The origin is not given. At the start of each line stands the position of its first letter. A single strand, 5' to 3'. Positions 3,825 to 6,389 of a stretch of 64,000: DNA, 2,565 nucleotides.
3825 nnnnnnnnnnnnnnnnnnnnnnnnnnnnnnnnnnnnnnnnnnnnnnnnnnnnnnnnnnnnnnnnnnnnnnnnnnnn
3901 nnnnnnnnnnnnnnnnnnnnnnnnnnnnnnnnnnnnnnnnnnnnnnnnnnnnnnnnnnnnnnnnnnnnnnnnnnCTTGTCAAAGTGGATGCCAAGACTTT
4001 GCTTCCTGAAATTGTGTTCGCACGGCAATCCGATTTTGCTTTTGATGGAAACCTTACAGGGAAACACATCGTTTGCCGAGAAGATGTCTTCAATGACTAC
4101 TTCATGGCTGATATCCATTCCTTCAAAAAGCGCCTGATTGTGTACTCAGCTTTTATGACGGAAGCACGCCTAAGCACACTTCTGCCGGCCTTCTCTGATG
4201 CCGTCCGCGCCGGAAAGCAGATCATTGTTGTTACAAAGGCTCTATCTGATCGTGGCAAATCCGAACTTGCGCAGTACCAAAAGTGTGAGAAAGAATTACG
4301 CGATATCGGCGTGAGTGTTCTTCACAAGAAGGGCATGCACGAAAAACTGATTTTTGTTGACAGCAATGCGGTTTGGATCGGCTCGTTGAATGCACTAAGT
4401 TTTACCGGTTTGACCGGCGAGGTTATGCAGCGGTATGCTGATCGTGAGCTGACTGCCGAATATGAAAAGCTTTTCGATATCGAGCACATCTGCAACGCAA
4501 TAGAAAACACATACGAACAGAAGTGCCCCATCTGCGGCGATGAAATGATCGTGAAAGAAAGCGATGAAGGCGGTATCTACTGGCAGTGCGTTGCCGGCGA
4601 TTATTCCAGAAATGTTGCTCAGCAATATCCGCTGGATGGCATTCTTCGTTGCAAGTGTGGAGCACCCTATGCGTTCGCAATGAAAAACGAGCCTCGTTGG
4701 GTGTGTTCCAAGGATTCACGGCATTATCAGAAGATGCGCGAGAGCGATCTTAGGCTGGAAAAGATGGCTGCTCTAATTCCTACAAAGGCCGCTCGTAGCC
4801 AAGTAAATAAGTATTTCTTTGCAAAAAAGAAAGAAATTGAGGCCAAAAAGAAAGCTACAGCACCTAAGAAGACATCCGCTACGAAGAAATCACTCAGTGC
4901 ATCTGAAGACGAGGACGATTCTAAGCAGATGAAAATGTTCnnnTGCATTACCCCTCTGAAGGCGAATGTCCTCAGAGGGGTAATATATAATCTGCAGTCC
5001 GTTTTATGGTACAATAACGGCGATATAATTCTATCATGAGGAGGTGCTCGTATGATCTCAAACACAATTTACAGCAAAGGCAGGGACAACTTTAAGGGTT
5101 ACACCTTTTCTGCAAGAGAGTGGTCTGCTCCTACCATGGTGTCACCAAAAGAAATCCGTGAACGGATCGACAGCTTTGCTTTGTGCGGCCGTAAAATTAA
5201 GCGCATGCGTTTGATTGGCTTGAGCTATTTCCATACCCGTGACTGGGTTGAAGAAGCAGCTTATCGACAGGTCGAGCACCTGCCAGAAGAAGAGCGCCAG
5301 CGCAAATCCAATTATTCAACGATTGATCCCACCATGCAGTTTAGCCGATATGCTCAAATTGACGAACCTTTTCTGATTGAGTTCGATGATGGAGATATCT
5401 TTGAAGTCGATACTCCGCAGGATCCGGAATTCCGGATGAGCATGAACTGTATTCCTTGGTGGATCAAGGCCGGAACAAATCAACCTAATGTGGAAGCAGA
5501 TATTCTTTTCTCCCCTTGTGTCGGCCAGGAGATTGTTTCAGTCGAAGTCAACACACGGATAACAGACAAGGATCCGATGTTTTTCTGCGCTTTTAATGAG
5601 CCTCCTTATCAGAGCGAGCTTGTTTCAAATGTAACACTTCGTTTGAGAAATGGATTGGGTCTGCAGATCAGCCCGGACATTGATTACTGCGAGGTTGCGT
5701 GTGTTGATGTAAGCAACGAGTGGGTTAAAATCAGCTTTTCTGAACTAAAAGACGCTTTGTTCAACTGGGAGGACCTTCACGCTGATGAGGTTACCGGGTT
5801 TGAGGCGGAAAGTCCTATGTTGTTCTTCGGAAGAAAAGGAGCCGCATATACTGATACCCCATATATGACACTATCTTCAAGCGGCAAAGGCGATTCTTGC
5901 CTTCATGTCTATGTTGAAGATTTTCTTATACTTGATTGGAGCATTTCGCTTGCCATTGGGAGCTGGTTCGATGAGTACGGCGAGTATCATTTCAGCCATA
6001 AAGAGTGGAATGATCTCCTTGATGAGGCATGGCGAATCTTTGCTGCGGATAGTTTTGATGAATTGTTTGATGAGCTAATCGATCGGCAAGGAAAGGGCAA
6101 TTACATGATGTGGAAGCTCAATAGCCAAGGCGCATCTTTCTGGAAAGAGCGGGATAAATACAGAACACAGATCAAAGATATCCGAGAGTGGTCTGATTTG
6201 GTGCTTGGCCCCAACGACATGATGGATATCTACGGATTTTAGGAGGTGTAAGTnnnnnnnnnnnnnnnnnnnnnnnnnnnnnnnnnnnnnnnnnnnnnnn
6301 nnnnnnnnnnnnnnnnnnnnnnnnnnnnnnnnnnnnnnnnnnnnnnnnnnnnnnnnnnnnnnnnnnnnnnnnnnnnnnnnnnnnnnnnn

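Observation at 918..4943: Mokosh type II-like single-polypeptide helicase-PLD nuclease with an unusually long coiled-coil insert and zinc-ribbon tail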

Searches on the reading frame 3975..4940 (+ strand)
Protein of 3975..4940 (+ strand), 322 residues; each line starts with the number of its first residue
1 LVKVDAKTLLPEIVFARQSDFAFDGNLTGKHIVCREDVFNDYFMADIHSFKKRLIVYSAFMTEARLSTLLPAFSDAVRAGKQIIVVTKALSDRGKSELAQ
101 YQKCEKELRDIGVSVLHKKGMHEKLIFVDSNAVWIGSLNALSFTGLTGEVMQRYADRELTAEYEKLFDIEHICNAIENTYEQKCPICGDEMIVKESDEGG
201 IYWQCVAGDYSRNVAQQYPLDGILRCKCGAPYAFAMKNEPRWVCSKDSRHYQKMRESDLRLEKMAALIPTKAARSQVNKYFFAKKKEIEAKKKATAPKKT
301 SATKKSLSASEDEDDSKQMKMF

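Call 66: predict_structure(alignment_id=A3)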
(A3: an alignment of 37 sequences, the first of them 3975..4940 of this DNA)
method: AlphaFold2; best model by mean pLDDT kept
length: 322 residues; sequences in the alignment: 37
mean_pLDDT: 84.9   pTM: 0.76
mean pLDDT of the five models: 84.9, 84.8, 84.5, 84.2, 83.0
residues with pLDDT >= 90: 216; 70-90: 54; 50-70: 17; < 50: 35
segments of 3 or more residues with pLDDT < 50: 17-25, 299-319
pLDDT, mean of each block of 10 residues (from residue 1): 65 52 51 87 95 97 95 98 97 93 97 96 95 94 87 93 92 92 93 86 90 86 91 93 95 92 95 95 92 67 34 40 41
secondary structure, 60 per line:
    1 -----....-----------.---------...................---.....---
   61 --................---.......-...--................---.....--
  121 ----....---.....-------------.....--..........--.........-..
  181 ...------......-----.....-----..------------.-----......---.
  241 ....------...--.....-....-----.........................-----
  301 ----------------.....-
elements in order: H6-9 E31-35 H36-49 E53-57 H63-78 E82-88 H95-110 E114-118 E125-128 E132-136 E150-154 H157-166 H169-177 H179-182 E190-195 E201-205 E231-236 E240-244 E251-253 H256-260 H262-265 H271-295 H317-321

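Call 69: fold_search(model_id=the predicted structure, library=pdb)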
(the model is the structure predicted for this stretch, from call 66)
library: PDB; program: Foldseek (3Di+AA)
matches with E <= 10: 1126; with E <= 0.001: 110
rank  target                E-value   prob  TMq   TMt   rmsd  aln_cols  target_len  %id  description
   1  6ehi_D                2.8e-07  1.00  0.33  0.62   3.8       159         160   16  NucT from Helicobacter pylori (released 2018-01-17)
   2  6ehi_A                4.6e-07  1.00  0.34  0.64   3.5       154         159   15  NucT from Helicobacter pylori (released 2018-01-17)
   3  6ehi_B                6.6e-07  1.00  0.34  0.64   3.4       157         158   15  NucT from Helicobacter pylori (released 2018-01-17)
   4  4ggk                  7.4e-07  1.00  0.31  0.57   4.1       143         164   21  Crystal structure of Zucchini from mouse (mZuc / PLD6 / MitoPLD) bound to tungstate (released 2012-10-10)
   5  4ggj                  1.2e-06  1.00  0.32  0.59   3.8       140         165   21  Crystal structure of Zucchini from mouse (mZuc / PLD6 / MitoPLD) (released 2012-10-10)
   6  1byr                  1.2e-06  1.00  0.31  0.62   3.3       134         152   16  CRYSTAL STRUCTURE OF A PHOSPHOLIPASE D FAMILY MEMBER, NUC FROM SALMONELLA TYPHIMURIUM (released 1999-10-19)
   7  7wu1_B                2.1e-06  1.00  0.30  0.19   5.9       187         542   13  Crystal structure of phospholipase D from Moritella sp. JT01 (released 2023-02-08)
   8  7e0m_B                2.2e-06  1.00  0.34  0.29  10.5       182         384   14  Crystal structure of phospholipase D (released 2021-12-22)
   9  7e0m_A                3.8e-06  1.00  0.37  0.31  10.5       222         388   12  Crystal structure of phospholipase D (released 2021-12-22)
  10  5qhm                  4.3e-06  1.00  0.30  0.55   3.5       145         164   14  PanDDA analysis group deposition of models with modelled events (e.g. bound ligands) -- Crystal Structure of human FAM83 (released 2018-12-19)
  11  4gel_B                4.8e-06  1.00  0.35  0.54   3.5       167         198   17  Crystal structure of Zucchini (released 2012-10-17)
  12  9vbg_A                4.8e-06  1.00  0.32  0.25   9.5       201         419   14  Cryo-EM structure of human PLD3 apo form (released 2025-12-24)
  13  8v06_B                5.5e-06  1.00  0.32  0.25   3.3       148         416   17  Crystal structure of mouse PLD3 co-crystallized with 5'Pi-ssDNA for 9 days (released 2024-03-13)
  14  7wu1_A                5.5e-06  1.00  0.27  0.17   5.8       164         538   15  Crystal structure of phospholipase D from Moritella sp. JT01 (released 2023-02-08)
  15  8yr5_B                6.6e-06  1.00  0.34  0.26   5.0       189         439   14  Crystal structure of E. coli phosphatidylserine synthase in apo state (released 2024-11-20)
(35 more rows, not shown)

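Call 80: search_protein_representatives(protein=window:3975-4940:+)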
Query: 322 residues. Proteins with E-value up to 0.001 (for the whole library): 958; up to 1e-10: 309; up to 1e-30: 138. The best 150 are listed.
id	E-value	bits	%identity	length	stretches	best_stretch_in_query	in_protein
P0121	6.7e-200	679.3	95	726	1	1-322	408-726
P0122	1.8e-191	651.7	95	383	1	22-322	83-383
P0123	3.9e-165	565.2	87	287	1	40-322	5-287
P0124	2.1e-158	543.1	76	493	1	1-308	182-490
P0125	6.3e-126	436.4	65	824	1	2-307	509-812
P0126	4.3e-117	407.4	63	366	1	4-286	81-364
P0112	2.5e-108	378.7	58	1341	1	2-301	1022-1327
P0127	2.9e-101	355.5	54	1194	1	4-306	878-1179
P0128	3.8e-100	351.8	50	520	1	3-322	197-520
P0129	1.4e-97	343.4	53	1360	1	3-302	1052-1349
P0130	4.9e-93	328.4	53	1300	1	4-282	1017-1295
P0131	5.3e-93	328.3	55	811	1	35-306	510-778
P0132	3.5e-90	319.1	49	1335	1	5-300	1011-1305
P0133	1.6e-89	316.9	50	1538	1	4-283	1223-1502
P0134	1.1e-84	301.1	50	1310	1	5-293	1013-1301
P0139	4.6e-79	282.6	45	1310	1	4-288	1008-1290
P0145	7.0e-72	259.0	45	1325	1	1-276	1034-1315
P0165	5.3e-54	200.3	42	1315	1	6-283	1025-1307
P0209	2.2e-40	155.6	36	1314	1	36-281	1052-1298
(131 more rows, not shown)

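Call 91: search_solved_structures(query=A3, max_evalue=0.01)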
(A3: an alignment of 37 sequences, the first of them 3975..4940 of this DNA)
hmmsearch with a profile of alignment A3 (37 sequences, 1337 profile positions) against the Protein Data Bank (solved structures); distinct sequences matched with E-value up to 0.01: 33.
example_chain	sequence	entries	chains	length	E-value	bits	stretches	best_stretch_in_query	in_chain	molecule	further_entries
2xzo_A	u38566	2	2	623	3.5e-19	71.4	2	166-231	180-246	REGULATOR OF NONSENSE TRANSCRIPTS 1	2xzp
2gjk_A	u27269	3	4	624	3.5e-19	71.4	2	166-231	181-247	Regulator of nonsense transcripts 1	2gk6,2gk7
6ej5_A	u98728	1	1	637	3.9e-19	71.3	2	166-231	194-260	Regulator of nonsense transcripts 1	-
8ftm_A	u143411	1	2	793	5.6e-19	70.7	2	670-798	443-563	5'-3' RNA helicase-like protein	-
9qwn_A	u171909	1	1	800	9.8e-19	69.9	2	166-231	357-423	Isoform 2 of Regulator of nonsense transcripts 1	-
2wjv_A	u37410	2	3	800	1e-18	69.8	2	166-231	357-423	REGULATOR OF NONSENSE TRANSCRIPTS 1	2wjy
8fth_A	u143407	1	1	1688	3.1e-17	64.9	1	669-798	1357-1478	5'-3' RNA helicase-like protein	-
8ftk_A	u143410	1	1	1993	9.6e-17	63.3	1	670-798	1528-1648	5'-3' RNA helicase-like protein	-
5eax_A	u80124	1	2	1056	1.3e-15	59.6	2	164-230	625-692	DNA replication ATP-dependent helicase/nuclease DNA2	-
5eaw_A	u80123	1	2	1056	1.3e-15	59.6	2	164-230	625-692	DNA replication ATP-dependent helicase/nuclease DNA2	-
5ean_A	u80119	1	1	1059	1.3e-15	59.6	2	164-230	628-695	DNA replication ATP-dependent helicase/nuclease DNA2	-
4b3g_A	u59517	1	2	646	4.3e-15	57.9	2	167-230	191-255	DNA-BINDING PROTEIN SMUBP-2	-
4b3f_X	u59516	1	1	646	4.3e-15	57.9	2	167-230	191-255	DNA-BINDING PROTEIN SMUBP-2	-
8rd3_A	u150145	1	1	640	3e-14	55.1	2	165-227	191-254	ATP-dependent helicase NAM7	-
2xzl_A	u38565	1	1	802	7.9e-14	53.7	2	165-227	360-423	ATP-DEPENDENT HELICASE NAM7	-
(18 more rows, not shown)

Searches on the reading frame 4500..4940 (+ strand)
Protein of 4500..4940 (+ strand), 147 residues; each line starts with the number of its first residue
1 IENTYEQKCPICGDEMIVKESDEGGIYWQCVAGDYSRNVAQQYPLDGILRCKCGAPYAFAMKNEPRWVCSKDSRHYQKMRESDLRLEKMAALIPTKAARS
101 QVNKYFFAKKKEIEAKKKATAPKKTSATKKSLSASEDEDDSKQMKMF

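Call 14: search_protein_families(library=padloc, proteins=[window:4500-4940:+], max_evalue=0.01)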
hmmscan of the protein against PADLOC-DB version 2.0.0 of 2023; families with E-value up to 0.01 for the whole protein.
window:4500-4940:+ (147 aa): 0 families

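Call 15: search_protein_families(library=pfam, proteins=[window:4500-4940:+], max_evalue=1)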
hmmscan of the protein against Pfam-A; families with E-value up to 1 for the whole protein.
window:4500-4940:+ (147 aa): 9 families
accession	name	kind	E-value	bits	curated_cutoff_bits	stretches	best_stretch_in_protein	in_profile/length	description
PF13408.12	Zn_ribbon_recom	-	1.2e-07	32.4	25.3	2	44-76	1-36/58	Recombinase zinc beta ribbon domain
PF01396.24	Zn_ribbon_Top1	-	0.0019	18.4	32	1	7-30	2-24/39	Topoisomerase DNA binding C4 zinc finger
PF22747.2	Zn_ribbon_DUF2089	-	0.031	14.8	27.6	1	9-20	1-12/32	DUF2089 zinc ribbon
PF08271.17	Zn_Ribbon_TF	-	0.043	13.8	29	1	8-25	2-19/43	TFIIB zinc-binding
PF14354.12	Lar_restr_allev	-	0.077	13.7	28.6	1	8-60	5-36/58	Restriction alleviation protein Lar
PF13948.11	DUF4215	-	0.18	12.5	27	1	3-22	11-29/47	Domain of unknown function (DUF4215)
PF05207.18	Zn_ribbon_CSL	-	0.31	11.2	29.2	0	3-22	15-33/55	CSL zinc finger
PF21344.3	Zn_ribbon_LysW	-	0.32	11.1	27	0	8-21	2-15/46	Alpha-aminoadipate carrier protein LysW-like, globular domain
PF08070.16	DTHCT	-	0.85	10.9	24.9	1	110-146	18-54/102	DTHCT (NUC029) region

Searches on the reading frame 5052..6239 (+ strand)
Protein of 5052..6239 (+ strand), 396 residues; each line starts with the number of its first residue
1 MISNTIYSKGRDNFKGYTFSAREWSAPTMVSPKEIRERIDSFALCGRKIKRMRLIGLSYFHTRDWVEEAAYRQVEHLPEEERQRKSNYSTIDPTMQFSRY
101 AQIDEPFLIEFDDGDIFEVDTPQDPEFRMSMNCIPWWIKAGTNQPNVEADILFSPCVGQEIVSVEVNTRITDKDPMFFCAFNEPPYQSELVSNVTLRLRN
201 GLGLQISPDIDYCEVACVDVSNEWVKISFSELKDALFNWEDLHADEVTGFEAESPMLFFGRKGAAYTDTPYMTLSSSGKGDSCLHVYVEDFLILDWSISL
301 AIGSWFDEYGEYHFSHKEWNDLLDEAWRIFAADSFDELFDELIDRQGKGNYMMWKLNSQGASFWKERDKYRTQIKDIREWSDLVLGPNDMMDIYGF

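Call 3: search_protein_families(library=pfam, proteins=[window:5052-6239:+], max_evalue=0.1)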
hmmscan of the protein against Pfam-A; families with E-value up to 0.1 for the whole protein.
window:5052-6239:+ (396 aa): 0 families

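Call 4: search_protein_families(library=padloc, proteins=[window:5052-6239:+], max_evalue=0.1)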
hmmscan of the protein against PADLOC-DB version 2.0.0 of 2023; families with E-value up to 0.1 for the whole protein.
window:5052-6239:+ (396 aa): 1 family
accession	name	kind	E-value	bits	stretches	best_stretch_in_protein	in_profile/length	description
PDLC01789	Cas6b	-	0.054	11.5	1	168-221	140-191/240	-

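Call 5: search_protein_families(library=ncbifam, proteins=[window:5052-6239:+], max_evalue=0.1)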
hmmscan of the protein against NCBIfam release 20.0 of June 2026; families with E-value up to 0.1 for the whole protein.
window:5052-6239:+ (396 aa): 0 families

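Call 59: find_related_loci(query=window:5052-6239:+, collection=metagenome_contigs, flank=10000)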
Query window:5052-6239:+ (396 aa) in metagenome_contigs; peptide patterns used: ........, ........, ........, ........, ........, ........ (x = any residue, [..] = any of these).
96 stretches matched a pattern; 35 encode a relative of the query (tblastn E <= 1e-3); 34 distinct loci.
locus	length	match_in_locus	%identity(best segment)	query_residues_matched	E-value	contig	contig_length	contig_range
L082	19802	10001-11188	99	1-396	0e+0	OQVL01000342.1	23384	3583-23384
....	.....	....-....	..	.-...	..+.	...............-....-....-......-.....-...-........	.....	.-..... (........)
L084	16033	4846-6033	99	1-396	0e+0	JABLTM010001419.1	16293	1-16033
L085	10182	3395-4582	98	1-396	0e+0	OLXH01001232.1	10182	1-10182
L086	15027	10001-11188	98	1-396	0e+0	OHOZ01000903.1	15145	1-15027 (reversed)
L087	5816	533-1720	98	1-396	0e+0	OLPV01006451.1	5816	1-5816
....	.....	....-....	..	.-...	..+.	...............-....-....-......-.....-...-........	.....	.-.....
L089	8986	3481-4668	98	1-396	0e+0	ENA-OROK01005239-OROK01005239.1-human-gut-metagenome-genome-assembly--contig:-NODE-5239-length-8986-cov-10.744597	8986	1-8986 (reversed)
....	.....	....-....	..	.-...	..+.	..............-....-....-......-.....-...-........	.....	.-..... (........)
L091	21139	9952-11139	98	1-396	0e+0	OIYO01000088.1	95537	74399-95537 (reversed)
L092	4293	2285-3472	98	1-396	0e+0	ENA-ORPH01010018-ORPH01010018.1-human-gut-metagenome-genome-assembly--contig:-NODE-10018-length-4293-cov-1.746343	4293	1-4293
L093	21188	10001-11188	98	1-396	0e+0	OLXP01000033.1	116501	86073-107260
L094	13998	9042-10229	98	1-396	0e+0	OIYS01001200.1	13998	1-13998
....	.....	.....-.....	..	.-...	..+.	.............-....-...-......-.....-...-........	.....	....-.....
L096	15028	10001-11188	98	1-396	0e+0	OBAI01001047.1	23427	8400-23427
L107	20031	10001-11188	94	1-396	0e+0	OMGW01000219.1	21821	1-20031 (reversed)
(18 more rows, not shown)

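Call 65: search_protein_families(library=pfam, proteins=[L093:1273-2865:-, L093:3147-4877:-, L093:216-1904:-, L093:14623-16080:+, L093:16357-17628:+, L107:1353-2819:+, L107:4436-5653:-, L107:6319-7101:+, L107:7620-8219:+, L107:8219-9346:+], max_evalue=0.0001)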
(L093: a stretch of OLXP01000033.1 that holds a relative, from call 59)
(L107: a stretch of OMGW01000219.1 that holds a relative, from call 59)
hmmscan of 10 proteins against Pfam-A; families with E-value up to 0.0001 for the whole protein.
L093:1273-2865:- (531 aa): 0 families

L093:3147-4877:- (577 aa): 4 families
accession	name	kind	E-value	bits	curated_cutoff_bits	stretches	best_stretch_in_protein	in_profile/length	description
PF00239.26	Resolvase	-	2.4e-23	83.3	23.3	1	36-184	2-144/145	Resolvase, N terminal domain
PF07508.19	Recombinase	-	1.7e-22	80.1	21.1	1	209-330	2-101/102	Recombinase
PF14287.11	DUF4368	-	3.2e-18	66.2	25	1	494-558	1-65/67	Domain of unknown function (DUF4368)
PF13408.12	Zn_ribbon_recom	-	2.2e-11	44.4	25.3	1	342-402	1-57/58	Recombinase zinc beta ribbon domain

L093:216-1904:- (563 aa): 0 families

L093:14623-16080:+ (486 aa): 0 families

L093:16357-17628:+ (424 aa): 1 family
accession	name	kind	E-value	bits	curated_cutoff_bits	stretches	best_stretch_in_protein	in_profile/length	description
PF01979.26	Amidohydro_1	-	6.9e-43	147.6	25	1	58-420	2-343/345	Amidohydrolase family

L107:1353-2819:+ (489 aa): 3 families
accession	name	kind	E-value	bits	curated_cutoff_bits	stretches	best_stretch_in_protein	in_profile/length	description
PF08245.18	Mur_ligase_M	-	2e-22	80.6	24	1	146-327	1-200/200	Mur ligase middle domain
PF01225.30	Mur_ligase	-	4.4e-22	78.7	21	1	43-140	2-94/95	Mur ligase family, catalytic domain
PF02875.26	Mur_ligase_C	-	1.7e-20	74.6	28.4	1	349-474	1-127/127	Mur ligase, glutamate ligase domain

L107:4436-5653:- (406 aa): 5 families
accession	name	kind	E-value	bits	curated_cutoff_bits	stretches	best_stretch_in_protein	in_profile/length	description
PF01381.28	HTH_3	-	7.4e-13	48.8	23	1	136-191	1-55/55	Helix-turn-helix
PF12844.13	HTH_19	-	1.9e-11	44.1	30.2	1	134-192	2-59/64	Helix-turn-helix domain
PF13560.12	HTH_31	-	3.5e-09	37.3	27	1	135-188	5-58/64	Helix-turn-helix domain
PF13413.12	HTH_25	-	4.6e-06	26.8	24.6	1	135-173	1-39/62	Helix-turn-helix domain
PF13443.12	HTH_26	-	9e-05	23.1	22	0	135-187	1-53/63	Cro/C1-type HTH DNA-binding domain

L107:6319-7101:+ (261 aa): 1 family
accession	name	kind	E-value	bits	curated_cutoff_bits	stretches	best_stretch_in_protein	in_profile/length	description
PF11188.13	DUF2975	-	7.1e-06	26.4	27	1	151-260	17-129/130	Protein of unknown function (DUF2975)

L107:7620-8219:+ (200 aa): 2 families
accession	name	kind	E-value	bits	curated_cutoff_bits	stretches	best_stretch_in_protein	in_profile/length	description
PF04542.20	Sigma70_r2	-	7.8e-14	51.7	24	1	38-97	4-66/71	Sigma-70 region 2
PF08281.18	Sigma70_r4_2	-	4.2e-08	33.2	25.7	1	149-189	14-54/54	Sigma-70, region 4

L107:8219-9346:+ (376 aa): 0 families

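Call 79: search_protein_families(library=phrogs, proteins=[window:5052-6239:+], max_evalue=0.001)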
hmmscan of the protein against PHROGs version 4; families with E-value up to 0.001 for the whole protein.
window:5052-6239:+ (396 aa): 0 families

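Call 89: search_solved_structures(query=window:5052-6239:+, max_evalue=1)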
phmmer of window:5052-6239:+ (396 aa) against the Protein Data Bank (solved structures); distinct sequences matched with E-value up to 1: 2.
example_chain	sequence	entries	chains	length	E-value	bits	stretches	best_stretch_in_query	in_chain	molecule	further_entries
3ege_A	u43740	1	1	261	0.4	13.1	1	18-92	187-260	Putative methyltransferase from antibiotic biosynthesis pathway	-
9bh5_AR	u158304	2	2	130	0.71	12.3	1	39-99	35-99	Small ribosomal subunit protein eS17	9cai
